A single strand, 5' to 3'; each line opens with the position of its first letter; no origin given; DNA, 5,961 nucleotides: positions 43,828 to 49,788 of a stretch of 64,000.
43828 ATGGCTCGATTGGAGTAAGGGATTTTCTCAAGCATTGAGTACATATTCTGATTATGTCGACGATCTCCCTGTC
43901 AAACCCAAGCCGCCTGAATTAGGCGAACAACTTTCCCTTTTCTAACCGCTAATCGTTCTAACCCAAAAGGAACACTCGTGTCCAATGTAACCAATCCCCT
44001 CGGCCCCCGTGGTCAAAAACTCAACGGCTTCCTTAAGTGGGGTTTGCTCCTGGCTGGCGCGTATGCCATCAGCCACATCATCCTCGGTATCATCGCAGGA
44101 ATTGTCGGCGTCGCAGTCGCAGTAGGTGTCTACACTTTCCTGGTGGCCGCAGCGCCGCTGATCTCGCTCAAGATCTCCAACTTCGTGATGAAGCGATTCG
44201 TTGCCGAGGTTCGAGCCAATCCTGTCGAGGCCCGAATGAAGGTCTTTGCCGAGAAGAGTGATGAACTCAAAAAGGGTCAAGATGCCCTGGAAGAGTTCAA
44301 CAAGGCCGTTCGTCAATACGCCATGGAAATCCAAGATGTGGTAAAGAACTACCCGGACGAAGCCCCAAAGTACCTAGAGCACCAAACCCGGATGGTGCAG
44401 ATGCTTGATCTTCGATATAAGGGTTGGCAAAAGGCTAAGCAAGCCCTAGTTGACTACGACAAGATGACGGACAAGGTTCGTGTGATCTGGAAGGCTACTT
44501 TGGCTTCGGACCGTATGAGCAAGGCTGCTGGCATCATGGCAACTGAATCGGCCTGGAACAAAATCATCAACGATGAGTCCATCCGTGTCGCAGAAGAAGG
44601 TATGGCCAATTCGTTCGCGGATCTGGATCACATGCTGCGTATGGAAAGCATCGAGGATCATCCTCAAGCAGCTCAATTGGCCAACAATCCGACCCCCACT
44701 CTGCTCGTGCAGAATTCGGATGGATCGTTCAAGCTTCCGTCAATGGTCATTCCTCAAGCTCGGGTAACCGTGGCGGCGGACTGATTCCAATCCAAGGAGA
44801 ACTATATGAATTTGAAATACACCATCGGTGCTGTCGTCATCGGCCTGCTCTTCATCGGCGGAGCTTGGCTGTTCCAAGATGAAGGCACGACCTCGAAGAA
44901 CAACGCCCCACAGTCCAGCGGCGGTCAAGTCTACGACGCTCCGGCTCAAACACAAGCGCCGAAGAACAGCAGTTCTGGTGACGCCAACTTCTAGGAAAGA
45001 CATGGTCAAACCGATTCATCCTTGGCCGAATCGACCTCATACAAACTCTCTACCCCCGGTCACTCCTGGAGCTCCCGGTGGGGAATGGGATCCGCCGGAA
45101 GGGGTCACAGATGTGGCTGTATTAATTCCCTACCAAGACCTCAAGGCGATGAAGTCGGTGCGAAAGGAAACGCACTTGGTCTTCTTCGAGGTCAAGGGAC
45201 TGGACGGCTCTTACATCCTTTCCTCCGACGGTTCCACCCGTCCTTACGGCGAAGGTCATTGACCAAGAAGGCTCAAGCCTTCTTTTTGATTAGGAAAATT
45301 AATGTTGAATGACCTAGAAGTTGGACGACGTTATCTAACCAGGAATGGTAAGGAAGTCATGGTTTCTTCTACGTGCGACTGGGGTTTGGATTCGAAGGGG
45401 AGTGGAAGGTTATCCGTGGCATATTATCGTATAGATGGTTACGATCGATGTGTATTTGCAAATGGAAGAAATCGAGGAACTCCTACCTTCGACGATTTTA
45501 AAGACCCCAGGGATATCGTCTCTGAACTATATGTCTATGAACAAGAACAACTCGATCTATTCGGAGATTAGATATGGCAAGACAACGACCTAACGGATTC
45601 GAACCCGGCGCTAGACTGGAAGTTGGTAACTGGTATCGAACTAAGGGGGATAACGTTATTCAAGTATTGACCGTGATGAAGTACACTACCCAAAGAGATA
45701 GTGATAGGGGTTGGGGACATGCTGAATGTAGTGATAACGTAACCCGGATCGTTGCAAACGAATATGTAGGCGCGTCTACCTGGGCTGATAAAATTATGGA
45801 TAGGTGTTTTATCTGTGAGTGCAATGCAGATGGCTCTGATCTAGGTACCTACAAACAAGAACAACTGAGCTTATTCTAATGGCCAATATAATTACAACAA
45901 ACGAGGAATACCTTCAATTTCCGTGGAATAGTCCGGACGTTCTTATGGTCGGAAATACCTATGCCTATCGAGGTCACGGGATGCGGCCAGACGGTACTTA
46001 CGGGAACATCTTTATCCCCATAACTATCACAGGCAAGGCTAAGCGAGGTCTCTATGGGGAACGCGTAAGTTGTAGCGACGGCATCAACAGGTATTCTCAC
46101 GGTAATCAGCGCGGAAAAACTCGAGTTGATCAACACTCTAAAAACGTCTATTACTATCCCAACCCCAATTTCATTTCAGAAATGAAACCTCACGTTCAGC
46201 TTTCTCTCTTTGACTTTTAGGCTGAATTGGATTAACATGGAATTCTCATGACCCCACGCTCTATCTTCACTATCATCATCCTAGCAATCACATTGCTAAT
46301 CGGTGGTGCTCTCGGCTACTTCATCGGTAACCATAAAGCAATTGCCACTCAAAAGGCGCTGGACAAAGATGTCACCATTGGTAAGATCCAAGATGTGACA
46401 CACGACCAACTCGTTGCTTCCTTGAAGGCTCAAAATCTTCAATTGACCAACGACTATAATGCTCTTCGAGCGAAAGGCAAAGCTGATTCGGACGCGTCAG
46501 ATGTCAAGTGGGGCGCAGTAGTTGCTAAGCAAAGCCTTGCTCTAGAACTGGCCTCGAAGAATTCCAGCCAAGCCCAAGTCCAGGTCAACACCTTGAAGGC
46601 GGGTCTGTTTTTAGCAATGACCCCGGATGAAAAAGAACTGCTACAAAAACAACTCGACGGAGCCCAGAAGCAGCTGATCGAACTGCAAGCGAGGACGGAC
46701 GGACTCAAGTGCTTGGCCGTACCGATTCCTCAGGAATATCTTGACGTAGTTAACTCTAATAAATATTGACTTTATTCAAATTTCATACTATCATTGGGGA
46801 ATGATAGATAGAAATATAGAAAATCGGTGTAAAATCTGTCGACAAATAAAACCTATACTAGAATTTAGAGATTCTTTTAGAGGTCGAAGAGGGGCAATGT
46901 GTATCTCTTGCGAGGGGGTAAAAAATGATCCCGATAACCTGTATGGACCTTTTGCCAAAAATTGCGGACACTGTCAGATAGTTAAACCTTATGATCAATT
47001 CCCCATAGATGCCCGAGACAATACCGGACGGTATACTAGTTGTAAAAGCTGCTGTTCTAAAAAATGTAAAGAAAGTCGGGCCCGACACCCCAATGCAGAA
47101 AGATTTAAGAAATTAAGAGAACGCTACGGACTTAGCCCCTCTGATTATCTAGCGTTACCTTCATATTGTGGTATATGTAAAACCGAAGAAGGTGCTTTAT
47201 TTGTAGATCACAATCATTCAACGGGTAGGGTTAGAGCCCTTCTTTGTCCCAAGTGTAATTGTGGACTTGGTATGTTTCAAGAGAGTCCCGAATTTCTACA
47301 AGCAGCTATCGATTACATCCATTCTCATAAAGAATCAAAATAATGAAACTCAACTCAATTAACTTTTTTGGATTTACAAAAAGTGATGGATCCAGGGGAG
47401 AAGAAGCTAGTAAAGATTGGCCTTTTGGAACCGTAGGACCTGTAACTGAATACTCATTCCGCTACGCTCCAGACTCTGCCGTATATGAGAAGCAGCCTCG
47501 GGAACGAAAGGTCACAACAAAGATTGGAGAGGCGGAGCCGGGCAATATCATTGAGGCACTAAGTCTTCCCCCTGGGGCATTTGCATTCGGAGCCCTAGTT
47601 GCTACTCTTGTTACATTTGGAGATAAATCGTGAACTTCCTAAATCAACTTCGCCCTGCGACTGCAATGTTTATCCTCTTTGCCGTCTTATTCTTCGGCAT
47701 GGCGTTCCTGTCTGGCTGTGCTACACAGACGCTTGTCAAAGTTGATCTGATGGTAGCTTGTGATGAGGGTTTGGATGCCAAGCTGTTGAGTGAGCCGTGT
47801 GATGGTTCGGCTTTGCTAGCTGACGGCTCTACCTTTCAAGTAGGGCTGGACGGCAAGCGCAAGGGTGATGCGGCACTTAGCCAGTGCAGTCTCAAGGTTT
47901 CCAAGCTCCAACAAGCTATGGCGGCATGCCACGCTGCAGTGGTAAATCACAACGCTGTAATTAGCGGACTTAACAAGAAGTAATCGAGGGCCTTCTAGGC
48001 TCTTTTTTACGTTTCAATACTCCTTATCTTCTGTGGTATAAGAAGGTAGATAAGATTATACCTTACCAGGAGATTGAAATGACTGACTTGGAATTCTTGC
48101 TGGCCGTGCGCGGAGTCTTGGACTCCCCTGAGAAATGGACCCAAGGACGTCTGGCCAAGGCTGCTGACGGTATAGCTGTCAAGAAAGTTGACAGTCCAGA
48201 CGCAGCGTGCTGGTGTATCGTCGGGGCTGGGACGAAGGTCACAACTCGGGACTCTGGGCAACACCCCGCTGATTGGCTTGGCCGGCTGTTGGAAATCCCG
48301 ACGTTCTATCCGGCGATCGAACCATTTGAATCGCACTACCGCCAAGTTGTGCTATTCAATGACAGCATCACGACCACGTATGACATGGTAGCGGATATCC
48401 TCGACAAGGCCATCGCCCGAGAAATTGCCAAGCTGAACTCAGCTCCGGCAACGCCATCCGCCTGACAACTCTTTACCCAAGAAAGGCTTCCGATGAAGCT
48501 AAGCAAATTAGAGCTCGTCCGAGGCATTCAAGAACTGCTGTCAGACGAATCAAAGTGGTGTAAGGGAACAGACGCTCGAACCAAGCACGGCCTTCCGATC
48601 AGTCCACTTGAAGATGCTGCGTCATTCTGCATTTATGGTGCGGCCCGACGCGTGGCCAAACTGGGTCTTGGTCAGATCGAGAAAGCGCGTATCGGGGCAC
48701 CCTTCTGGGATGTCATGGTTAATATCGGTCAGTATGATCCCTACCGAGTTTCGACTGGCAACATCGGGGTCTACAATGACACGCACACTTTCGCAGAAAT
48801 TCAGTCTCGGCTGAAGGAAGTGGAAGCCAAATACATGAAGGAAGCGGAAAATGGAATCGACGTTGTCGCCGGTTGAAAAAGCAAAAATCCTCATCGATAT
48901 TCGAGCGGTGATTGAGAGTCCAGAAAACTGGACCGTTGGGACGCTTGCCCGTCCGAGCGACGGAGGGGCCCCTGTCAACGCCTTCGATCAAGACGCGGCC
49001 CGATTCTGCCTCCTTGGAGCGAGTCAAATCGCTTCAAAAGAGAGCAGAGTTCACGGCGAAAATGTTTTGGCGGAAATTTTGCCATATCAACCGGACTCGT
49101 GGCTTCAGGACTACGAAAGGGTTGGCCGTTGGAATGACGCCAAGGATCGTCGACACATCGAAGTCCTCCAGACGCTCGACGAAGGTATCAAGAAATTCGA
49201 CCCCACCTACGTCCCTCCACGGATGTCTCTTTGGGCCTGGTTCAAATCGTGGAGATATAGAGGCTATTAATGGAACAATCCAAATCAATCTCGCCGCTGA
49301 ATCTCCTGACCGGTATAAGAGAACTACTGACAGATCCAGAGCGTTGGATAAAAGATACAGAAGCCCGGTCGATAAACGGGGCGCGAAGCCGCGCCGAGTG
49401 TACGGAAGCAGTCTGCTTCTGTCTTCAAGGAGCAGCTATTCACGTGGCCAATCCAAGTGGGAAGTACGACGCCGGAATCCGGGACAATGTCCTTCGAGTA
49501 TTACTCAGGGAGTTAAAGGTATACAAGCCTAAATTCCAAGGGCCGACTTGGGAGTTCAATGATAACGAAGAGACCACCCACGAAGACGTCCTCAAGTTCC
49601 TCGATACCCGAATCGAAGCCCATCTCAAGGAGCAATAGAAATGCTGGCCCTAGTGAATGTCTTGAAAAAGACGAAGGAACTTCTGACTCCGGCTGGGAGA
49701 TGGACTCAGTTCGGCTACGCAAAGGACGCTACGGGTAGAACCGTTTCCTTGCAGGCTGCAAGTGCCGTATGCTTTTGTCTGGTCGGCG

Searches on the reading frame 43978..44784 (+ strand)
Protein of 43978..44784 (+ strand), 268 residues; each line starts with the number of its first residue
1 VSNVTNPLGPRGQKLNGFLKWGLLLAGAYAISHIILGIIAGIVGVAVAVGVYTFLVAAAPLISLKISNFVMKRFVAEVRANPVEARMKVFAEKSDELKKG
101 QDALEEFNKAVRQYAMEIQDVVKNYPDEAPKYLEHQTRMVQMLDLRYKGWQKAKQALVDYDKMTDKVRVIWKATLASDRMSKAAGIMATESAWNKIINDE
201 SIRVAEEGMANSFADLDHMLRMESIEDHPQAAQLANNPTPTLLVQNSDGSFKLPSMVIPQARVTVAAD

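Call 55: search_protein_families(library=pfam, proteins=[window:43978-44784:+], max_evalue=1)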
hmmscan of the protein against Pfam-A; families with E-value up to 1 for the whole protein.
window:43978-44784:+ (268 aa): 2 families
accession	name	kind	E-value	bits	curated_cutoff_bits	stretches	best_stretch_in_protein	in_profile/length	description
PF15665.10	FAM184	-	0.044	13.9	32.7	1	71-157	101-184/211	Family with sequence similarity 184, A and B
PF05276.19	SH3BP5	-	0.29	11.3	25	1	92-229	16-153/231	SH3 domain-binding protein 5 (SH3BP5)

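Call 66: find_homologous_proteins(query=A3, max_evalue=0.001)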
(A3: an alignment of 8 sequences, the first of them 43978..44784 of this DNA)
Query A3 (8 sequences) (268 aa, profile of the alignment): 10 proteins with E <= 0.001 among 8000 candidates.
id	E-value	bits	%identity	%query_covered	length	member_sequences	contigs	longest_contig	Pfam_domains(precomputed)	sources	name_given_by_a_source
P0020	8.3e-115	401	91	100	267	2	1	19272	-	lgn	-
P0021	1.7e-114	400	89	100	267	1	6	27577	-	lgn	-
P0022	6.6e-112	391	85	98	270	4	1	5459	-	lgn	-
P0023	2.0e-100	353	75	100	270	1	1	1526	-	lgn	-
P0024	1.4e-99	351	74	100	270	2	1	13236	-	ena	-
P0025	1.4e-96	341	76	100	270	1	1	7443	-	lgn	-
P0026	1.2e-92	328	24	88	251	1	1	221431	-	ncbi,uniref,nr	ncbi:hypothetical protein [Achromobacter phage Motura]|uniref:Uncharacterized protein n=1 Tax=Achrom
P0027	1.0e-82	295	57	100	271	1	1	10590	-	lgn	-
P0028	1.6e-82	295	61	100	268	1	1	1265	-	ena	-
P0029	3.7e-37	146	23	58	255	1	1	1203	-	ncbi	-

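Call 74: predict_structure(alignment_id=A4)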
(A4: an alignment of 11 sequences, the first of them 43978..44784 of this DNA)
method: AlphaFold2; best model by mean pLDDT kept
length: 268 residues; sequences in the alignment: 11
mean_pLDDT: 60.9   pTM: 0.39
mean pLDDT of the five models: 60.9, 59.3, 56.9, 54.8, 54.0
residues with pLDDT >= 90: 8; 70-90: 94; 50-70: 80; < 50: 86
segments of 3 or more residues with pLDDT < 50: 1-6, 195-244, 249-268
pLDDT, mean of each block of 10 residues (from residue 1): 46 62 69 73 73 66 54 50 67 77 84 89 89 86 78 76 69 58 54 47 36 36 40 37 48 40 36
secondary structure, 60 per line:
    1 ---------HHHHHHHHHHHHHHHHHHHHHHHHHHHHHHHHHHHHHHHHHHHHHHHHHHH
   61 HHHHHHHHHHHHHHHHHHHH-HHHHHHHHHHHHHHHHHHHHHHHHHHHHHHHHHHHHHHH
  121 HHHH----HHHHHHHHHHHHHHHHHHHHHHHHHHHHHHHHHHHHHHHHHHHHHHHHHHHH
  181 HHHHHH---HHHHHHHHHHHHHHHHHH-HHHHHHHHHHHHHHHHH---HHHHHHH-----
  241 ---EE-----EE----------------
elements in order: H10-80 H82-124 H129-186 H190-207 H209-225 H229-235
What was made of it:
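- The structure model is poor, with pLDDT 61 (call 74).
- Tried and rejected: The AlphaFold2 model was of low confidence (call 74).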

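Call 76: fold_search(model_id=the predicted structure, library=pdb)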
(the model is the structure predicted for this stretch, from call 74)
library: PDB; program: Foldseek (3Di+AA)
matches with E <= 10: 364; with E <= 0.001: 0
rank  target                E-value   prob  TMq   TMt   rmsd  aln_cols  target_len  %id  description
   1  8qbw                  8.7e-02  0.63  0.24  0.28  31.9       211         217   15  Cryo-EM structure of Vipp1-deltaH6_aa1-219 helical filament with lattice 3 (Vipp1-deltaH6_L3) (released 2024-09-11)
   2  8i21_A                9.2e-02  0.98  0.34  0.36  27.7       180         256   13  Cryo-EM structure of 6-subunit Smc5/6 arm region (released 2024-06-26)
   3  8qhx                  9.2e-02  0.66  0.21  0.29  41.0       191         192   12  280A Vipp1 H1-6 helical tubes in the presence of EPL (released 2024-09-18)
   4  8qbs                  1.0e-01  0.63  0.24  0.30  26.2       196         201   15  Cryo-EM structure of Vipp1-F197K/L200K helical filament with lattice 1 (Vipp1-F197K/L200K_L1) (released 2024-09-11)
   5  6zvr_A                1.5e-01  0.47  0.21  0.26  42.4       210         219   13  C11 symmetry: Bacterial Vipp1 and PspA are members of the ancient ESCRT-III membrane-remodeling superfamily. (released 2021-08-04)
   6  6zvr_CB               1.7e-01  0.63  0.27  0.31  36.6       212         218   13  C11 symmetry: Bacterial Vipp1 and PspA are members of the ancient ESCRT-III membrane-remodeling superfamily. (released 2021-08-04)
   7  7o3w_A                1.9e-01  0.51  0.23  0.28  31.1       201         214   13  Structural basis for VIPP1 oligomerization and maintenance of thylakoid membrane integrity (released 2021-06-30)
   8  8qbr                  2.2e-01  0.51  0.25  0.29  34.3       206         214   13  Cryo-EM structure of Vipp1 helical filament with lattice 1 (Vipp1_L1) (released 2024-09-18)
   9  7o3x_B                2.8e-01  0.44  0.23  0.28  35.6       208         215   14  Structural basis for VIPP1 oligomerization and maintenance of thylakoid membrane integrity (released 2021-06-30)
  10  9hzm_0                2.9e-01  0.41  0.22  0.30  42.0       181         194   13  235 A SynPspA H1-5 rod after incubation with EPL (released 2025-08-13)
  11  7o3x_A                2.9e-01  0.41  0.23  0.29  30.1       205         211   16  Structural basis for VIPP1 oligomerization and maintenance of thylakoid membrane integrity (released 2021-06-30)
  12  9jxg_A                2.9e-01  0.41  0.22  0.12  18.7       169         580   14  Cryo-EM structure of apo human XPR1, class 3, with symmetrically dimerized SPX domains (released 2025-08-27)
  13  3k29                  3.8e-01  0.89  0.33  0.51  24.0       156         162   13  Structure of a putative YscO homolog CT670 from Chlamydia trachomatis (released 2009-10-13)
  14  7zcg_A                4.3e-01  0.89  0.33  0.52  27.6       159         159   12  CHMP2A-CHMP3 heterodimer (430 Angstrom diameter) (released 2023-01-18)
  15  7abk                  4.5e-01  0.66  0.31  0.40  40.1       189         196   12  Helical structure of PspA (released 2021-08-04)
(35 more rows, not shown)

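Call 88: search_protein_representatives(alignment_id=A4)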
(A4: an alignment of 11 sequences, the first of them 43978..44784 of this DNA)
Query: 11 sequences, 269 profile positions. Proteins with E-value up to 0.001 (for the whole library): 637; up to 1e-10: 503; up to 1e-30: 189. The best 150 are listed.
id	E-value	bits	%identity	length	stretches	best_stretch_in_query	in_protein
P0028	5.0e-128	442.4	-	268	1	1-269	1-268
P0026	7.2e-88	310.7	-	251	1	1-244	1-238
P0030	3.8e-64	232.9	-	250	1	10-226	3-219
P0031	2.9e-55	203.8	-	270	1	23-232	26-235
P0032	8.5e-54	199.0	-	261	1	1-261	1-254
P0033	3.6e-52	193.7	-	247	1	5-228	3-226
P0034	1.2e-51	191.9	-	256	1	10-229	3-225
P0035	6.8e-51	189.5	-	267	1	4-260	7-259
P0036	2.4e-50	187.7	-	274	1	16-250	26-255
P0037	4.6e-50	186.8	-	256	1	7-242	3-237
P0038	3.1e-49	184.1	-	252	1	13-223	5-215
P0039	4.6e-49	183.5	-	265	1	5-257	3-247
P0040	2.2e-48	181.2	-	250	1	1-249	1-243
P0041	2.6e-48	181.0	-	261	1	13-234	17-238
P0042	4.6e-48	180.2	-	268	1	18-240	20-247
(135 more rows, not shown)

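Call 90: search_solved_structures(query=A6, max_evalue=10, show_alignments=0)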
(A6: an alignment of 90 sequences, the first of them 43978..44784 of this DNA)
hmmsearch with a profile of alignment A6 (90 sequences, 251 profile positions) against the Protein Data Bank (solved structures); distinct sequences matched with E-value up to 10: 52.
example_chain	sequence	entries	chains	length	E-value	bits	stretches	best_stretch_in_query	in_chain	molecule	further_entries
6ds9_A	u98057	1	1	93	0.0073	18.8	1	71-147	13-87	de novo designed three helix bundle GRa3D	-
3rk3_E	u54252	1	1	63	0.016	17.7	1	120-162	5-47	Complexin-1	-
2gts_A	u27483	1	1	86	0.039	16.4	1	105-165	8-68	hypothetical protein HP0062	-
3lbx_B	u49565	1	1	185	0.045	16.2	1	166-222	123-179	Spectrin beta chain, erythrocyte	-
3fx7_A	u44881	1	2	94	0.05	16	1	105-165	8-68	Putative uncharacterized protein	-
2a3d_A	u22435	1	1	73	0.064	15.7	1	80-136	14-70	PROTEIN (DE NOVO THREE-HELIX BUNDLE)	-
7d6d_A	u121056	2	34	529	0.08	15.4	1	88-160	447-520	Sorting nexin-1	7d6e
1ujw_B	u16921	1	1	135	0.1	15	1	106-229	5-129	Colicin E3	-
5ejb_B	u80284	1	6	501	0.11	15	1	129-183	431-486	Fusion glycoprotein F0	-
2pms_C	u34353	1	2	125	0.12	14.8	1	98-188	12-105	PNEUMOCOCCAL SURFACE PROTEIN A (PSPA)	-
4zry_B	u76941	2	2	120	0.12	14.8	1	94-163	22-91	Keratin, type II cytoskeletal 1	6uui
9qid_A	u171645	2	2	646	0.28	13.6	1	85-150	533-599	Stress-70 protein, mitochondrial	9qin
5v5q_A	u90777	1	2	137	0.3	13.5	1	97-166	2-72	Dehaloperoxidase B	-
3eua_A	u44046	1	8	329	0.3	13.5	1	124-175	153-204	PUTATIVE FRUCTOSE-AMINOACID-6-PHOSPHATE DEGLYCASE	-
4kn3_A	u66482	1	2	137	0.31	13.4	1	97-179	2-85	Dehaloperoxidase A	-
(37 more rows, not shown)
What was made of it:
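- A profile search of the PDB finds nothing (call 90).
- Tried and rejected: A profile search of PDB sequences found nothing (call 90).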

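Call 91: search_protein_families(library=pfam, alignment_id=A6, max_evalue=0.1)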
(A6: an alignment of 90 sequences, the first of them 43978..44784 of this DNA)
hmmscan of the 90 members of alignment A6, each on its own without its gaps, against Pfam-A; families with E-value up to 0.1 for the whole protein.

A. member 1, window:43978-44784:+ (268 aa): 1 family
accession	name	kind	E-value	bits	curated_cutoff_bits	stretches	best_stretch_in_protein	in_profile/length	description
PF15665.10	FAM184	-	0.044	13.9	32.7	1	71-157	101-184/211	Family with sequence similarity 184, A and B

B. families by the number of members that match (of 90 scanned): 173 families (the first 25 are shown)
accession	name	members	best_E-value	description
PF17045.10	CEP63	9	6.2e-05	Centrosomal protein of 63 kDa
PF04791.21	LMBR1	6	1.9e-06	LMBR1-like membrane protein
PF11727.13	ISG65-75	6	4.7e-05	Invariant surface glycoprotein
PF07332.16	Phage_holin_3_6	5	0.0013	Putative Actinobacterial Holin-X, holin superfamily III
PF05791.16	Bacillus_HBL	4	0.00026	Bacillus haemolytic enterotoxin (HBL)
PF23735.1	KIF9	4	0.00086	Kinesin-like protein KIF9 domain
PF04012.17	PspA_IM30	4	0.0012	PspA/IM30 family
PF02465.23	FliD_N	4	0.017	Flagellar hook-associated protein 2 N-terminus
PF09787.14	Golgin_A5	4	0.042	Golgin subfamily A member 5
PF05276.19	SH3BP5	3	0.0029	SH3 domain-binding protein 5 (SH3BP5)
PF23067.1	MG280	3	0.0042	Uncharacterised protein MG280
PF01496.24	V_ATPase_I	3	0.0078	V-type ATPase 116kDa subunit family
PF14931.11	IFT20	2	0.00078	Intraflagellar transport complex B, subunit 20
PF03528.20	Rabaptin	2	0.0015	Rabaptin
PF06109.18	HlyE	2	0.0015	Haemolysin E (HlyE)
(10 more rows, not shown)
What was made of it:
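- A few CC2TM members weakly touch the Phage_holin_3_6 and PspA models (call 91). All of the homology hints are below significance (calls 76, 90, 91).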

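Call 96: search_protein_families(library=phrogs, proteins=[window:43978-44784:+], max_evalue=0.01)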
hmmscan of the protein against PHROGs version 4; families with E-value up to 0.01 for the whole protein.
window:43978-44784:+ (268 aa): 2 families
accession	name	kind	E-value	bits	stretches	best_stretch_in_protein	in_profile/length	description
phrog_27316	-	unknown function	1.5e-23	84.4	1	20-224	21-225/263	-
phrog_27090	-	unknown function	0.0082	17.5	0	140-189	31-78/95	-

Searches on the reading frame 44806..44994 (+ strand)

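Call 55: search_protein_families(library=pfam, proteins=[window:44806-44994:+], max_evalue=1)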
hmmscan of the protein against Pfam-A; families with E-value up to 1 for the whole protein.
window:44806-44994:+ (62 aa): 1 family
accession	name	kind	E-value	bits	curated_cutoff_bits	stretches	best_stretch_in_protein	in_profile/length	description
PF05255.16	UPF0220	-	0.17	11.9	25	1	6-34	23-52/166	Uncharacterised protein family (UPF0220)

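Call 96: search_protein_families(library=phrogs, proteins=[window:44806-44994:+], max_evalue=0.01)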
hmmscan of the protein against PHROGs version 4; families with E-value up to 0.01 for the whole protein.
window:44806-44994:+ (62 aa): 0 families

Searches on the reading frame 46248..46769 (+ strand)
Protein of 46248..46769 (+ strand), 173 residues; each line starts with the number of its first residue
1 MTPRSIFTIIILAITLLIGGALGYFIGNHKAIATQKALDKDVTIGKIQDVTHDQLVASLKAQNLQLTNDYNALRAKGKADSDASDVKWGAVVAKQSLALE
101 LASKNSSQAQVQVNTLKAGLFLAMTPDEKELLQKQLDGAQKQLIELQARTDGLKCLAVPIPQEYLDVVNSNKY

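Call 6: search_protein_families(library=phrogs, proteins=[window:46248-46769:+], max_evalue=0.001)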
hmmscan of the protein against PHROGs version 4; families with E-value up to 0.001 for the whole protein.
window:46248-46769:+ (173 aa): 0 families
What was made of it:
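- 46248..46769 (+): A protein with one membrane helix and a periplasmic coiled coil, resembling an i-spanin. It lies between the module halves in this lineage only. It has no PHROG hit (call 6).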

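Call 55: search_protein_families(library=pfam, proteins=[window:46248-46769:+], max_evalue=1)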
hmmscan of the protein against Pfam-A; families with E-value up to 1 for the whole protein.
window:46248-46769:+ (173 aa): 0 families

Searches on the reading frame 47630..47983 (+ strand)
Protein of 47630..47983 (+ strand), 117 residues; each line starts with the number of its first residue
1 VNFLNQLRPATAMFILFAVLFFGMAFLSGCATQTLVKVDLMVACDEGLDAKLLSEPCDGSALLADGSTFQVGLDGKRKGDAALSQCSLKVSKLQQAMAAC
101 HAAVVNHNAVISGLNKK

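Call 6: search_protein_families(library=phrogs, proteins=[window:47630-47983:+], max_evalue=0.001)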
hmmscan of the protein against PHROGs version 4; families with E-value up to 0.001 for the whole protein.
window:47630-47983:+ (117 aa): 0 families

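Call 55: search_protein_families(library=pfam, proteins=[window:47630-47983:+], max_evalue=1)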
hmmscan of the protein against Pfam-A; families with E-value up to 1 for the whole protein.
window:47630-47983:+ (117 aa): 1 family
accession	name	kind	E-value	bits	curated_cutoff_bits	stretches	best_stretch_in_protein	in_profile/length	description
PF21988.2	G7C_GBD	-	0.23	11.6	27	1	24-67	28-71/152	Podovirus tailspike protein Galactose-binding domain-like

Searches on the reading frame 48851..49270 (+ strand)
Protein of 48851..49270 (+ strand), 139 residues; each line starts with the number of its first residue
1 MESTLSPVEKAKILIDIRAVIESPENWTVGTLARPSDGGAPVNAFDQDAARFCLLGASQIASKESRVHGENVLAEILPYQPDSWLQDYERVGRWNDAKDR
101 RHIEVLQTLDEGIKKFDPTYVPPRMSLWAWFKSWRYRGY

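Call 3: search_protein_families(library=pfam, proteins=[window:48851-49270:+], max_evalue=0.01)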
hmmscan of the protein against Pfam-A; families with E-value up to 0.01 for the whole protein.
window:48851-49270:+ (139 aa): 1 family
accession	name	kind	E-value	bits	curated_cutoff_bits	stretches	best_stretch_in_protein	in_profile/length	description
PF19698.5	DUF6197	-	9.6e-14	52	24.6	1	7-114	3-110/111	Family of unknown function (DUF6197)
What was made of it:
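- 48079..49970 (+): A tandem array of five DUF6197 paralogs. It is the conserved upstream flank of g1. PF19698 matched the three copies scanned, at E 2e-17 to 4e-13 (call 3).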

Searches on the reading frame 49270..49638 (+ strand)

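Call 3: search_protein_families(library=pfam, proteins=[window:49270-49638:+], max_evalue=0.01)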
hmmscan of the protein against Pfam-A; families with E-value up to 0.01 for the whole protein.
window:49270-49638:+ (122 aa): 1 family
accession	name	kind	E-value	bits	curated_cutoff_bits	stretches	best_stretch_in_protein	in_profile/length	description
PF19698.5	DUF6197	-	4.1e-13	50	24.6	1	8-116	5-110/111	Family of unknown function (DUF6197)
